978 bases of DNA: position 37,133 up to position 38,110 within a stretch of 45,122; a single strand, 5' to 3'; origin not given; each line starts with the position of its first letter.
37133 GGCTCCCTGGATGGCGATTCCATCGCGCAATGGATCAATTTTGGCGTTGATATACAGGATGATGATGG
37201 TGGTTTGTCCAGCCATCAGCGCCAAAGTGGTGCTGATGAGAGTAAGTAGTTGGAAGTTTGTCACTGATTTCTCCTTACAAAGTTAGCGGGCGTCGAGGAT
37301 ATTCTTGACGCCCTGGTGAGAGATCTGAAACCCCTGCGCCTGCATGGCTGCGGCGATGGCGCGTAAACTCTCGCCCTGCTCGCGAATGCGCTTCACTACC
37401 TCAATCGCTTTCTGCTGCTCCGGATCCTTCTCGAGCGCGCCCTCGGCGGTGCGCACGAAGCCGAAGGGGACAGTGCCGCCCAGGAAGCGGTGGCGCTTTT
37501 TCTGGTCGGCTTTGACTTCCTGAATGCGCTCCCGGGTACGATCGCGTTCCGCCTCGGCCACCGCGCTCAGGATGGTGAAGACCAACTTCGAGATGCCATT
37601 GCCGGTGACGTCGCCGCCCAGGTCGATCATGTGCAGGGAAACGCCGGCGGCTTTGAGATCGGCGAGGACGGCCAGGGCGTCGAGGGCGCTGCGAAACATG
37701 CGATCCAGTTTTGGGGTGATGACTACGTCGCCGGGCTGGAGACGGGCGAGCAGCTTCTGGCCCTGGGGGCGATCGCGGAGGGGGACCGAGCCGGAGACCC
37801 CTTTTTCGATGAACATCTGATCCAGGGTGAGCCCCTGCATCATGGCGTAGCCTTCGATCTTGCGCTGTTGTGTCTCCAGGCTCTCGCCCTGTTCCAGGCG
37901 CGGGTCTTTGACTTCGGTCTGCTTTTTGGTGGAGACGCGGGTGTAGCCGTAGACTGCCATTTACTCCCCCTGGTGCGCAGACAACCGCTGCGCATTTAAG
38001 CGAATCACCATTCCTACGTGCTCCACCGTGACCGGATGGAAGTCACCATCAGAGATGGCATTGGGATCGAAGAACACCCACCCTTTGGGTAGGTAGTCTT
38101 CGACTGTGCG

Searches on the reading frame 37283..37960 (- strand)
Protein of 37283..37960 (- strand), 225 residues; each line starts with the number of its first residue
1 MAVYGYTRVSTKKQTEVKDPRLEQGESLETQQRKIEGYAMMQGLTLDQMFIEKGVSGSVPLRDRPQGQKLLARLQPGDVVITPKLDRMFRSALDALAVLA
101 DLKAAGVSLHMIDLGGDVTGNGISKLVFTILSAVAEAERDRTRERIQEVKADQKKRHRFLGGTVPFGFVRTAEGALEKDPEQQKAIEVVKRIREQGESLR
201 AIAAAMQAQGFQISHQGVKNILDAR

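Call 5: search_protein_families(library=pfam, proteins=[window:37283-37960:-], max_evalue=0.01)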
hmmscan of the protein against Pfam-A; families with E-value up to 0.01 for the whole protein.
window:37283-37960:- (225 aa): 1 family
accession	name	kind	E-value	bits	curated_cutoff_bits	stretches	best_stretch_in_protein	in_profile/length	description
PF00239.26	Resolvase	-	9.4e-32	110.5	23.3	1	3-156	1-142/145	Resolvase, N terminal domain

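Call 6: search_protein_families(library=phrogs, proteins=[window:37283-37960:-], max_evalue=0.01)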
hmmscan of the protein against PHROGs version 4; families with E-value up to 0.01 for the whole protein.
window:37283-37960:- (225 aa): 2 families
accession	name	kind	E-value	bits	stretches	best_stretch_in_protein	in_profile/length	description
phrog_95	-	integration and excision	2.8e-43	149.4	1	1-223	88-309/651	integrase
phrog_125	-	DNA, RNA and nucleotide metabolism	5.6e-36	125.4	1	1-222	20-200/254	DNA invertase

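Call 36: find_homologous_proteins(query=window:37283-37960:-, max_evalue=1e-20)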
Query window:37283-37960:- (225 aa): 4638 proteins with E <= 1e-20 among 8000 candidates; the best 120 are listed.
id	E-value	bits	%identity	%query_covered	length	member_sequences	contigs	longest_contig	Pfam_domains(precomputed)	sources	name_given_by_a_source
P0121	2.4e-137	473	100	100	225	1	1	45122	PF00239.27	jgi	jgi:DNA invertase Pin-like site-specific DNA recombinase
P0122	7.7e-134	462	97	100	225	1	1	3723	PF00239.27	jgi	jgi:DNA invertase Pin-like site-specific DNA recombinase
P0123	1.3e-129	448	95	100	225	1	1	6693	PF00239.27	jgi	jgi:DNA invertase Pin-like site-specific DNA recombinase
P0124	4.9e-108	378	79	100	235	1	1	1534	PF00239.27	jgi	jgi:DNA invertase Pin-like site-specific DNA recombinase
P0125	2.3e-99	349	76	100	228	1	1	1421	PF00239.27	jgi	jgi:DNA invertase Pin-like site-specific DNA recombinase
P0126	1.1e-98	347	76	100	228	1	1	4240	PF00239.27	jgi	jgi:DNA invertase Pin-like site-specific DNA recombinase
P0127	7.1e-91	322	73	100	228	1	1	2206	PF00239.27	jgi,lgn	jgi:DNA invertase Pin-like site-specific DNA recombinase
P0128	2.2e-88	313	71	100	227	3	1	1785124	PF00239.27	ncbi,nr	ncbi:MAG: recombinase family protein [Acidobacteria bacterium]|nr:recombinase family protein [Acidob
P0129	2.2e-88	313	70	100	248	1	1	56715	PF00239.27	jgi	jgi:putative DNA-invertase from lambdoid prophage Rac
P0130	3.4e-88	313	69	99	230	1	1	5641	PF00239.27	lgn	-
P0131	1.9e-87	310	71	100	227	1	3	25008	PF00239.27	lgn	-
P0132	6.2e-87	309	69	98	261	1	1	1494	PF00239.27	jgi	jgi:putative DNA-invertase from lambdoid prophage Rac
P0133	7.7e-87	308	69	99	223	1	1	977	PF00239.27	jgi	-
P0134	8.4e-87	308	70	100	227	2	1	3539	PF00239.27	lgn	-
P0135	1.1e-86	308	50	92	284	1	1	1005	PF00239.27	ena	-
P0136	1.9e-86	307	70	99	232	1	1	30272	PF00239.27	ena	-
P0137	3.6e-86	306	68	100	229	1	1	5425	PF00239.27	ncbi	-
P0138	5.5e-86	306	69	100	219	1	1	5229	PF00239.27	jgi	jgi:putative DNA-invertase from lambdoid prophage Rac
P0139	7.9e-86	305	68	99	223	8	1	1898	PF00239.27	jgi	jgi:putative DNA-invertase from lambdoid prophage Rac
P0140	7.9e-86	305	68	100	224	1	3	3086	PF00239.27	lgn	-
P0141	9.1e-86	305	70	100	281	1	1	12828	PF00239.27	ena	-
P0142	1.1e-85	305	69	99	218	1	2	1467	PF00239.27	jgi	jgi:DNA invertase Pin-like site-specific DNA recombinase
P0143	1.1e-85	305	68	99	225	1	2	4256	PF00239.27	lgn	-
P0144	1.9e-85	304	67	100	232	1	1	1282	PF00239.27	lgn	-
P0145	2.6e-85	303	67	100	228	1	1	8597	PF00239.27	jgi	jgi:putative DNA-invertase from lambdoid prophage Rac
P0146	3.7e-85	303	68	100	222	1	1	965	PF00239.27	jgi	jgi:putative DNA-invertase from lambdoid prophage Rac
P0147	3.8e-85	303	67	100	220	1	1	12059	PF00239.27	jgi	jgi:putative DNA-invertase from lambdoid prophage Rac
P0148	5.3e-85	302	67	99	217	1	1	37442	PF00239.27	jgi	jgi:putative DNA-invertase from lambdoid prophage Rac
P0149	5.7e-85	302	69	100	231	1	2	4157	PF00239.27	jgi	jgi:DNA invertase Pin-like site-specific DNA recombinase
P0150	6.1e-85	302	66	100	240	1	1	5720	PF00239.27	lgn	-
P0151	6.1e-85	302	68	100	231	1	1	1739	PF00239.27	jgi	jgi:DNA invertase Pin-like site-specific DNA recombinase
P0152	7.4e-85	302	67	100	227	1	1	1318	PF00239.27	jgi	jgi:putative DNA-invertase from lambdoid prophage Rac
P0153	7.7e-85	302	68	99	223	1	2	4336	PF00239.27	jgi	jgi:putative DNA-invertase from lambdoid prophage Rac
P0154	9.2e-85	302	67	100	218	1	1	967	PF00239.27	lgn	-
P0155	1.0e-84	301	67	99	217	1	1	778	PF00239.27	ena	-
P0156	1.2e-84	301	67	100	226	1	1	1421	PF00239.27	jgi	jgi:putative DNA-invertase from lambdoid prophage Rac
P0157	1.4e-84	301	69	98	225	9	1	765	PF00239.27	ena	-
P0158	1.4e-84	301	67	99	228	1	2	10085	PF00239.27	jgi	jgi:DNA invertase Pin-like site-specific DNA recombinase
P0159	1.7e-84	301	67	99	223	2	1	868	PF00239.27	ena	-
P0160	1.7e-84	301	67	99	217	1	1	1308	PF00239.27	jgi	jgi:putative DNA-invertase from lambdoid prophage Rac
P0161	1.8e-84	301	67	100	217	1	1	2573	PF00239.27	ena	-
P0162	1.9e-84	301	66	99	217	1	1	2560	PF00239.27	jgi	jgi:putative DNA-invertase from lambdoid prophage Rac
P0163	2.2e-84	300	68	99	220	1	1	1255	PF00239.27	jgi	jgi:DNA invertase Pin-like site-specific DNA recombinase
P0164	2.3e-84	300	68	100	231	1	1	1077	PF00239.27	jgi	jgi:DNA invertase Pin-like site-specific DNA recombinase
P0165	3.0e-84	300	67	100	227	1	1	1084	PF00239.27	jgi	jgi:putative DNA-invertase from lambdoid prophage Rac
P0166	4.2e-84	299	67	100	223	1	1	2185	PF00239.27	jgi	jgi:putative DNA-invertase from lambdoid prophage Rac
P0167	4.4e-84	299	68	99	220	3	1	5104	PF00239.27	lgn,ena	-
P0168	4.5e-84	299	67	99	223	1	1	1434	PF00239.27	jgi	jgi:DNA invertase Pin-like site-specific DNA recombinase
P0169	4.7e-84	299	67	99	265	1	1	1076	PF00239.27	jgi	jgi:putative DNA-invertase from lambdoid prophage Rac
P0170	5.0e-84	299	70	100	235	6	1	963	PF00239.27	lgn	-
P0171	5.3e-84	299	68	99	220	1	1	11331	PF00239.27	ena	-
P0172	5.7e-84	299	67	99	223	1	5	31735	PF00239.27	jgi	jgi:DNA invertase Pin-like site-specific DNA recombinase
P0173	6.0e-84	299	67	100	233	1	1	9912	PF00239.27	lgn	-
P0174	6.1e-84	299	67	100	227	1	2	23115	PF00239.27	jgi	jgi:putative DNA-invertase from lambdoid prophage Rac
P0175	6.4e-84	299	68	100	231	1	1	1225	PF00239.27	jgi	jgi:DNA invertase Pin-like site-specific DNA recombinase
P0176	7.6e-84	299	67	99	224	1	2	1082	PF00239.27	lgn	-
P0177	9.2e-84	298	67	99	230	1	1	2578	PF00239.27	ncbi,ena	-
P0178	9.9e-84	298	66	99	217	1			PF00239.27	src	-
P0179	1.0e-83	298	67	99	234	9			PF00239.27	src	-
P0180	1.1e-83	298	67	100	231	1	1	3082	PF00239.27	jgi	jgi:putative DNA-invertase from lambdoid prophage Rac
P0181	1.1e-83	298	67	99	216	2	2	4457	PF00239.27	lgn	-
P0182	1.3e-83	298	66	99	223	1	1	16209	PF00239.27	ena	-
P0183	1.3e-83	298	67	99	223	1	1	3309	PF00239.27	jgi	jgi:DNA invertase Pin-like site-specific DNA recombinase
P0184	1.4e-83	298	66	100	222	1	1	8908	PF00239.27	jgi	jgi:putative DNA-invertase from lambdoid prophage Rac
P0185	1.4e-83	298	66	99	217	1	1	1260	PF00239.27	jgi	jgi:putative DNA-invertase from lambdoid prophage Rac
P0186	1.5e-83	298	67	99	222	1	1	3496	PF00239.27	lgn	-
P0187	1.5e-83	298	67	99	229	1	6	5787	PF00239.27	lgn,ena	-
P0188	1.6e-83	298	67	99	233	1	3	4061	PF00239.27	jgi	jgi:DNA invertase Pin-like site-specific DNA recombinase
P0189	1.7e-83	298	66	98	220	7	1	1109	PF00239.27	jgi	-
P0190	1.8e-83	297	67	99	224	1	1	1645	PF00239.27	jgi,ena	-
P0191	2.0e-83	297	68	99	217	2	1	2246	PF00239.27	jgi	jgi:DNA invertase Pin-like site-specific DNA recombinase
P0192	2.1e-83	297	68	99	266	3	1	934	PF00239.27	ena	-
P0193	2.8e-83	297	67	100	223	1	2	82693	PF00239.27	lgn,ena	-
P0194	3.0e-83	297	67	100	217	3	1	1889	PF00239.27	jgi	jgi:putative DNA-invertase from lambdoid prophage Rac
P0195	3.2e-83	297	66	100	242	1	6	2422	PF00239.27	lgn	-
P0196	3.6e-83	296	67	100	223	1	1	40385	PF00239.27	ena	-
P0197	4.2e-83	296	66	99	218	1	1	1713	PF00239.27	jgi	jgi:DNA invertase Pin-like site-specific DNA recombinase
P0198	4.3e-83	296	67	100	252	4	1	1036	PF00239.27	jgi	jgi:DNA invertase Pin-like site-specific DNA recombinase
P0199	4.5e-83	296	68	100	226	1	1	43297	PF00239.27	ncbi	-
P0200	5.4e-83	296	68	99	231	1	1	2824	PF00239.27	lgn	-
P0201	6.2e-83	296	67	99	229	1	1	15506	PF00239.27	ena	-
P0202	6.4e-83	296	66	100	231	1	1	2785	PF00239.27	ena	-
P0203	6.4e-83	296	67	99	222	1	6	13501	PF00239.27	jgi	jgi:putative DNA-invertase from lambdoid prophage Rac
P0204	7.3e-83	295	67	100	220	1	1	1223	PF00239.27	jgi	jgi:putative DNA-invertase from lambdoid prophage Rac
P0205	7.7e-83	295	66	100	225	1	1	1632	PF00239.27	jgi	jgi:putative DNA-invertase from lambdoid prophage Rac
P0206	8.0e-83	295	66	99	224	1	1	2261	PF00239.27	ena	-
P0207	9.6e-83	295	68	98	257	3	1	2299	PF00239.27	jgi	jgi:putative DNA-invertase from lambdoid prophage Rac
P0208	9.7e-83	295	67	99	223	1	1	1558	PF00239.27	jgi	jgi:putative DNA-invertase from lambdoid prophage Rac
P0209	9.9e-83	295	66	100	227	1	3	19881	PF00239.27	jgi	jgi:putative DNA-invertase from lambdoid prophage Rac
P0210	1.0e-82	295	66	99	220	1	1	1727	PF00239.27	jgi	jgi:putative DNA-invertase from lambdoid prophage Rac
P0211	1.1e-82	295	67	100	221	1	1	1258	PF00239.27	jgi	jgi:DNA invertase Pin-like site-specific DNA recombinase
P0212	1.3e-82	295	66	99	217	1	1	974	PF00239.27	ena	-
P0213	1.3e-82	295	67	99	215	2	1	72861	PF00239.27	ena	-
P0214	1.3e-82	295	68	98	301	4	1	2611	PF00239.27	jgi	jgi:putative DNA-invertase from lambdoid prophage Rac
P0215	1.5e-82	294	67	98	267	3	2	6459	PF00239.27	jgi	jgi:putative DNA-invertase from lambdoid prophage Rac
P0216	1.6e-82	294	65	100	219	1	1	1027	PF00239.27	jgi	jgi:putative DNA-invertase from lambdoid prophage Rac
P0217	1.7e-82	294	66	99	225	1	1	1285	PF00239.27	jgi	jgi:putative DNA-invertase from lambdoid prophage Rac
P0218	1.9e-82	294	66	100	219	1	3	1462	PF00239.27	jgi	jgi:putative DNA-invertase from lambdoid prophage Rac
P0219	2.0e-82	294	66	99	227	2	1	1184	PF00239.27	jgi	jgi:putative DNA-invertase from lambdoid prophage Rac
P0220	2.1e-82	294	67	99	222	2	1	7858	PF00239.27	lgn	-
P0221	2.1e-82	294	67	99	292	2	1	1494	PF00239.27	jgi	-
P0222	2.2e-82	294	66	100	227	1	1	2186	PF00239.27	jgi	jgi:putative DNA-invertase from lambdoid prophage Rac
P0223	2.3e-82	294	66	100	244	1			PF00239.27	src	-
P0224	2.3e-82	294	67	99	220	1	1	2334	PF00239.27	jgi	jgi:DNA invertase Pin-like site-specific DNA recombinase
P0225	2.4e-82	294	66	99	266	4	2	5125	PF00239.27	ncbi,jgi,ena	jgi:putative DNA-invertase from lambdoid prophage Rac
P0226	2.4e-82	294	66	100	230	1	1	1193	PF00239.27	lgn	-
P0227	2.6e-82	294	67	100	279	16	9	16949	PF00239.27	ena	-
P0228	2.6e-82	294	67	100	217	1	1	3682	PF00239.27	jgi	jgi:putative DNA-invertase from lambdoid prophage Rac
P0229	2.6e-82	294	66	100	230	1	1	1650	PF00239.27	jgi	jgi:putative DNA-invertase from lambdoid prophage Rac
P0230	2.8e-82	294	66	100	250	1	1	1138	PF00239.27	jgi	jgi:putative DNA-invertase from lambdoid prophage Rac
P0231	2.8e-82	294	67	97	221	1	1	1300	PF00239.27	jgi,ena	jgi:putative DNA-invertase from lambdoid prophage Rac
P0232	2.8e-82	294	66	99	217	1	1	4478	PF00239.27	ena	-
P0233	3.1e-82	293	67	99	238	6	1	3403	PF00239.27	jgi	jgi:putative DNA-invertase from lambdoid prophage Rac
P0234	3.3e-82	293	65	100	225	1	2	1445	PF00239.27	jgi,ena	-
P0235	3.3e-82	293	66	100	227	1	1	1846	PF00239.27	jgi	jgi:putative DNA-invertase from lambdoid prophage Rac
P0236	3.4e-82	293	67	100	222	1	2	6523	PF00239.27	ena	-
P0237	3.8e-82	293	66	99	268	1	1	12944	PF00239.27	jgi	jgi:putative DNA-invertase from lambdoid prophage Rac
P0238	3.8e-82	293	66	100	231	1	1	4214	PF00239.27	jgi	jgi:DNA invertase Pin-like site-specific DNA recombinase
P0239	3.9e-82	293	71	89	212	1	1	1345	PF00239.27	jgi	jgi:DNA invertase Pin-like site-specific DNA recombinase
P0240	4.2e-82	293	66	98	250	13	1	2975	PF00239.27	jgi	-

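Call 37: find_encoding_contigs(protein=P0121, flank=10000, max_places=3)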
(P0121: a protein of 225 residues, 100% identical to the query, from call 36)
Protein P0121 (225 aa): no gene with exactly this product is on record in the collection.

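Call 38: find_encoding_contigs(protein=P0128, flank=10000, max_places=3)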
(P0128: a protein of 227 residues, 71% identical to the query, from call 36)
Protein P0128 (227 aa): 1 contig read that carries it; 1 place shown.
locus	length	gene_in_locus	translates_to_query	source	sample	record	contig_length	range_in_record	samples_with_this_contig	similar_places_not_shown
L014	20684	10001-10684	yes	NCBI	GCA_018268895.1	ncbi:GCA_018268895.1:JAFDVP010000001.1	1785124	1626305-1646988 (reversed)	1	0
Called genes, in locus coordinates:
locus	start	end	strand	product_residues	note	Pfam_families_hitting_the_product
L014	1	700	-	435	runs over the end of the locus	-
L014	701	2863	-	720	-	-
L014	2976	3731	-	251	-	-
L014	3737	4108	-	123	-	-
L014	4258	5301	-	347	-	-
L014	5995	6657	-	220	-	-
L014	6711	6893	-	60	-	-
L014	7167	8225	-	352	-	PF13481:AAA_25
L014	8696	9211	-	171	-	-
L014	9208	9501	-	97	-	-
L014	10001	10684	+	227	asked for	PF00239:Resolvase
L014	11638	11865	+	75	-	-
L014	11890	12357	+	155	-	-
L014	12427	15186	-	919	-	PF04313:HSDR_N, PF00575:S1 (weak)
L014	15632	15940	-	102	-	PF00589:Phage_integrase (weak)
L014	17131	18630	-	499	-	PF03629:SASA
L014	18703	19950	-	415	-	PF02698:DUF218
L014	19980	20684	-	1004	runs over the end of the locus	PF13620:CarboxypepD_reg, PF13715:CarbopepD_reg_2 (faint), PF25183:OMP_b-brl_4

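Call 40: find_encoding_contigs(protein=P0199, flank=10000, max_places=3)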
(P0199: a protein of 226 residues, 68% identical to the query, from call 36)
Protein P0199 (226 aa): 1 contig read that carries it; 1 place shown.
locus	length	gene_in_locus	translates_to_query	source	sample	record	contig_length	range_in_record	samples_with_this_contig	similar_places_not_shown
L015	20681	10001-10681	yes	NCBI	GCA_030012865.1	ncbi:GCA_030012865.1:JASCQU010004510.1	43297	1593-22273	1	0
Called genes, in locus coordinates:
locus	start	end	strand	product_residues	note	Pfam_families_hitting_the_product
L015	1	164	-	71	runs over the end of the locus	-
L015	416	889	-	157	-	-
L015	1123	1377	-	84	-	-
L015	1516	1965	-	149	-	PF18932:DUF5681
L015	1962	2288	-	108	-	-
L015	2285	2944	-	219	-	-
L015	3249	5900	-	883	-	PF13148:DUF3987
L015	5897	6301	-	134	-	-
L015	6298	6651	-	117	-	-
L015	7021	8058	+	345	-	PF13518:HTH_28 (weak), PF13565:HTH_32 (weak), PF13592:HTH_33, PF13358:DDE_3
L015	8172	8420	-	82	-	-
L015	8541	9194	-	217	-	-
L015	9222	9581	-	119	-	PF15919:HicB_lk_antitox, PF15970:HicB-like_2 (weak), PF05534:HicB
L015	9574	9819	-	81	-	-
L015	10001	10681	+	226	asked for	PF00239:Resolvase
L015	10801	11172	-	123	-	PF00072:Response_reg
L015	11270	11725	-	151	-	PF13581:HATPase_c_2 (weak), PF02518:HATPase_c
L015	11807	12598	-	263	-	PF01695:IstB_IS21, PF00004:AAA (weak)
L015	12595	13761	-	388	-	PF00665:rve, PF22483:Mu-transpos_C_2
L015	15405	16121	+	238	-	PF02586:SRAP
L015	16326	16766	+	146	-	-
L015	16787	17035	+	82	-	-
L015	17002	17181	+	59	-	-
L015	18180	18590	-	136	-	-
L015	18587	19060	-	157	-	-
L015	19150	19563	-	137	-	-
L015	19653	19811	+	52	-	-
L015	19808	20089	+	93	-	-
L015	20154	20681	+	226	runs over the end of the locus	PF01656:CbiA, PF09140:MipZ (faint), PF10609:ParA (faint), PF13614:AAA_31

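Call 41: find_encoding_contigs(protein=P0129, flank=10000, max_places=3)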
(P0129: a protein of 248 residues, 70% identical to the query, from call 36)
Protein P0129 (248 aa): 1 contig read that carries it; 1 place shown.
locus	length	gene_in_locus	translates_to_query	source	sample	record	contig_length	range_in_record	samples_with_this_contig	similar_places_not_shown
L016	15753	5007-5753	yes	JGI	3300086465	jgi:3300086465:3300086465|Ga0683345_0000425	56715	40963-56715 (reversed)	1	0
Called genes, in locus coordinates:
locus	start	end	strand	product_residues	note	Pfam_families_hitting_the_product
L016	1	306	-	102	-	?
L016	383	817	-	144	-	PF02368:Big_2 (weak), PF26918:Ig_Eae (faint)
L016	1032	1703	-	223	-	-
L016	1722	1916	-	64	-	-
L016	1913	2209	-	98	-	-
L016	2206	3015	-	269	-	-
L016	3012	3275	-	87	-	-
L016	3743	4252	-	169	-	-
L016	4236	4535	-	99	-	-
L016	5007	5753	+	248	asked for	PF00239:Resolvase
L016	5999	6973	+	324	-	-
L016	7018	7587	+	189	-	-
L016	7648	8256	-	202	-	-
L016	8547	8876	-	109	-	PF04120:Iron_permease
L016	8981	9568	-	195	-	PF05974:DUF892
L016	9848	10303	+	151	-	-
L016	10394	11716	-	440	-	PF00069:Pkinase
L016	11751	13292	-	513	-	PF13672:PP2C_2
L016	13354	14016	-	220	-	PF00092:VWA (weak)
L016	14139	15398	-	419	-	-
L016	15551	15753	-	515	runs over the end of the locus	PF13367:PrsW-protease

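Call 89: find_related_loci(query=window:37283-37960:-, collection=metagenome_contigs, flank=10000)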
Query window:37283-37960:- (225 aa) in metagenome_contigs; peptide patterns used: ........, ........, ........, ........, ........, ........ (x = any residue, [..] = any of these).
600 stretches matched a pattern (row limit reached: there are more); 342 encode a relative of the query (tblastn E <= 1e-3); the best 80 are kept; 80 distinct loci.
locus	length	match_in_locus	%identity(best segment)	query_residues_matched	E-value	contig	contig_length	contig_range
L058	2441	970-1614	66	1-222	2e-96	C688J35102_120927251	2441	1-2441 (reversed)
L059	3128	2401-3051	65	1-224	8e-95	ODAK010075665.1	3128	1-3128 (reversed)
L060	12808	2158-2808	64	1-224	5e-93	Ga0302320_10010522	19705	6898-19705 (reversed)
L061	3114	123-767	67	1-222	2e-94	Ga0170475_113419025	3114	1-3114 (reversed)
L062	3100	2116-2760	66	3-224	2e-94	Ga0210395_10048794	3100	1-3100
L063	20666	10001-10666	66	1-224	2e-92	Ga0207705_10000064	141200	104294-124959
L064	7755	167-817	66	1-224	2e-92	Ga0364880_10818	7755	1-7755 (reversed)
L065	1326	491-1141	65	1-224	1e-99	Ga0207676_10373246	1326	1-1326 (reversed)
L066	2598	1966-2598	67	1-218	5e-95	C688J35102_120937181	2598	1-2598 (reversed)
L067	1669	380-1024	66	1-222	7e-98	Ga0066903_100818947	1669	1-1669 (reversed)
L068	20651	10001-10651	70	1-224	4e-92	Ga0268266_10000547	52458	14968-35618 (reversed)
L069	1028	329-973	64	1-222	5e-100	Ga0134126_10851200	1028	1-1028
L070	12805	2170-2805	68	1-219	5e-92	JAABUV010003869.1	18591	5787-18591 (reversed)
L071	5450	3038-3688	64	1-224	6e-92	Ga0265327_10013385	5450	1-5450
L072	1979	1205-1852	65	1-223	5e-96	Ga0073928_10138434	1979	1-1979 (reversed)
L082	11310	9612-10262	66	1-224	3e-89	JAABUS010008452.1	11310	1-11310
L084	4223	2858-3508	64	1-224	8e-89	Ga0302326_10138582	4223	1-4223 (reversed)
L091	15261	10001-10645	66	1-222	2e-88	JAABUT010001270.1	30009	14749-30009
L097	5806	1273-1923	62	1-224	8e-88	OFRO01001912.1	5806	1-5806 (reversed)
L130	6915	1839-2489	62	1-224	8e-85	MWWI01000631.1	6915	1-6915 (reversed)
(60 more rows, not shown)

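Call 106: search_protein_families(library=phrogs, proteins=[L014:701-2863:-, L014:2976-3731:-, L014:4258-5301:-, L014:5995-6657:-, L014:7167-8225:-, L014:8696-9211:-, L016:2206-3015:-, L016:1032-1703:-, L016:5999-6973:+, L016:7018-7587:+], max_evalue=0.001)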
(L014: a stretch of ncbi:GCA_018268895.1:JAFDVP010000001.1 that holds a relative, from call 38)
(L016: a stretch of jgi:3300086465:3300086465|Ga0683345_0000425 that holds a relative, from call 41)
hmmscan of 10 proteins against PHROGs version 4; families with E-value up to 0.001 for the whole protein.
L014:701-2863:- (720 aa): 0 families

L014:2976-3731:- (251 aa): 0 families

L014:4258-5301:- (347 aa): 0 families

L014:5995-6657:- (220 aa): 0 families

L014:7167-8225:- (352 aa): 11 families
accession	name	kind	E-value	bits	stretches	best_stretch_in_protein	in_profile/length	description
phrog_906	-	DNA, RNA and nucleotide metabolism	4.2e-20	73.1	1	5-222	490-701/872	DNA polymerase/primase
phrog_1284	-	unknown function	2.5e-19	70.8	1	34-192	24-187/306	-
phrog_3123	-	unknown function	1.1e-18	68.2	1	30-219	326-538/583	-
phrog_13004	-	unknown function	4.3e-13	49.8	1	22-78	110-166/363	-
phrog_239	-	DNA, RNA and nucleotide metabolism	8e-10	39.3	1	40-219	353-555/801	DNA primase/helicase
phrog_2597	-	DNA, RNA and nucleotide metabolism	3.3e-08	33.5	1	36-147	358-474/747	DNA primase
phrog_6357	-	unknown function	3.4e-06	27.6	1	33-221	19-191/321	-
phrog_30286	-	unknown function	0.00011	21.6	1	32-90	101-162/590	-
phrog_19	-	DNA, RNA and nucleotide metabolism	0.00014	21.9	1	40-91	348-390/621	DnaB-like replicative helicase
phrog_2850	-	unknown function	0.00039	20.5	1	26-93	139-206/465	-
phrog_25693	-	unknown function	0.00045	20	1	24-116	29-127/405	-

L014:8696-9211:- (171 aa): 0 families

L016:2206-3015:- (269 aa): 0 families

L016:1032-1703:- (223 aa): 0 families

L016:5999-6973:+ (324 aa): 0 families

L016:7018-7587:+ (189 aa): 0 families

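Call 107: search_protein_families(library=ncbifam, proteins=[window:37283-37960:-], max_evalue=0.001)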
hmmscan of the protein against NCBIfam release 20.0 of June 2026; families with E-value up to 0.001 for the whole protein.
window:37283-37960:- (225 aa): 7 families
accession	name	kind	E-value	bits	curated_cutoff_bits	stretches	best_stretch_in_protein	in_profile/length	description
NF041201.1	recomb_XisF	equivalog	1.9e-15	56.8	375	1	4-181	2-163/465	fdxN element excision recombinase XisF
NF009949.0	PRK13413.1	equivalog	4.1e-14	52.7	272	1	3-163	2-148/203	master DNA invertase Mpi family serine-type recombinase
NF047343.1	SCCmet_CcrB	equivalog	5.7e-13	48.4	900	1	3-211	9-210/542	cassette chromosome recombinase CcrB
NF049883.1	resolv_YneB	equivalog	5e-08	32.6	175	1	6-219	5-202/211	YneB family resolvase-like protein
NF047347.1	SCCmet_CcrC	equivalog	1.5e-06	27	900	1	6-147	8-143/558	cassette chromosome recombinase CcrC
NF047344.1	SCCmet_CcrA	equivalog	9.2e-06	25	700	1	5-214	6-202/442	cassette chromosome recombinase CcrA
NF033518.0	transpos_IS607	equivalog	8.3e-05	22.2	110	1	3-112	56-152/187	IS607 family transposase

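Call 108: search_solved_structures(query=window:37283-37960:-, max_evalue=0.000001)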
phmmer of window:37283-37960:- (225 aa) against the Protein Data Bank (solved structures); distinct sequences matched with E-value up to 0.000001: 10.
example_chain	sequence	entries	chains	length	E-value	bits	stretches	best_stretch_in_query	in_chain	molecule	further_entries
2gm5_A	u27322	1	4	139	2.7e-14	56.8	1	30-157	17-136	Transposon gamma-delta resolvase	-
1gdr_A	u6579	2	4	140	3.3e-14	56.6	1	29-151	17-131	GAMMA DELTA-RESOLVASE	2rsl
1zr2_A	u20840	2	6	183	3.5e-14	56.4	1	27-152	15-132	Transposon gamma-delta resolvase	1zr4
1gdt_A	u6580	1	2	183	6.8e-14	55.5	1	30-152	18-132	PROTEIN (GAMMA DELTA RESOLVASE)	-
2gm4_A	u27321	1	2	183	2.5e-13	53.7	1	27-152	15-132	Transposon gamma-delta resolvase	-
5cy1_A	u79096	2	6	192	3.7e-13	53.1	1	42-156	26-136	Transposon Tn3 resolvase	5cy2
3guv_A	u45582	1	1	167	1.6e-09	41.3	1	3-148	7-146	Site-specific recombinase, resolvase family protein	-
4m6f_A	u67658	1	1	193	7e-09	39.1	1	47-165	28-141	DNA-invertase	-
3uj3_X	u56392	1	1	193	9.1e-09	38.8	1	47-164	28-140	DNA-invertase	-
3bvp_A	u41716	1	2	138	1.9e-08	37.8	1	6-140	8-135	TP901-1 Integrase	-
